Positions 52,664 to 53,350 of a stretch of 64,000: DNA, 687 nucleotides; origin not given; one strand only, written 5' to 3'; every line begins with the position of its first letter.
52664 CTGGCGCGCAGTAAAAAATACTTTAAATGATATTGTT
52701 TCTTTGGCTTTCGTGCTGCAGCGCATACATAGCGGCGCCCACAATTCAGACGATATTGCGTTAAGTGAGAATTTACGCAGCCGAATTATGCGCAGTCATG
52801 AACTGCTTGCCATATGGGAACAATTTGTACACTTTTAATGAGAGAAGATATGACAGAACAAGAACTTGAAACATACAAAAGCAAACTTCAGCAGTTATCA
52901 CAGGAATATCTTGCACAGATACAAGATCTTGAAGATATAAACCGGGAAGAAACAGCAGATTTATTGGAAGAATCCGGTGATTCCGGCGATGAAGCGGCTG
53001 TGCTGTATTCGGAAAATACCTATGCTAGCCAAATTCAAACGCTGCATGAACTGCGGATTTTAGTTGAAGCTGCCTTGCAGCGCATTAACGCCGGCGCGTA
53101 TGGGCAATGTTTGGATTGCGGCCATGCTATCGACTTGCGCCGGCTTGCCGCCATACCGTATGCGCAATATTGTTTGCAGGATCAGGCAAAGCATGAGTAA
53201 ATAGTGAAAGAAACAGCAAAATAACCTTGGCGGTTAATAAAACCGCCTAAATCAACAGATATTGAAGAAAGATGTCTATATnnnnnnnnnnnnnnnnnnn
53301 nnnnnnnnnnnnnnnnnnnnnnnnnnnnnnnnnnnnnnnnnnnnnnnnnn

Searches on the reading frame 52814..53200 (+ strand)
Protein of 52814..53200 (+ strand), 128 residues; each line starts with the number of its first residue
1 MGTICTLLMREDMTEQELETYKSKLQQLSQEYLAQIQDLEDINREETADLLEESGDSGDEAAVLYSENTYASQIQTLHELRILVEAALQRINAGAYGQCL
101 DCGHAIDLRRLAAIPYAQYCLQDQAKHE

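Call 61: search_protein_families(library=pfam, proteins=[window:52814-53200:+])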
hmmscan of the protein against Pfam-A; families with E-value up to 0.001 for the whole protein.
window:52814-53200:+ (128 aa): 2 families
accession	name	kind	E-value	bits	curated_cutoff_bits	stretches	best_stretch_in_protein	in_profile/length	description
PF01258.23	zf-dskA_traR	-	5.2e-07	30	24.9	1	94-121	1-28/36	Prokaryotic dksA/traR C4-type zinc finger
PF02758.22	PYRIN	-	0.0002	21.9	22.9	1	8-54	4-52/76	PAAD/DAPIN/Pyrin domain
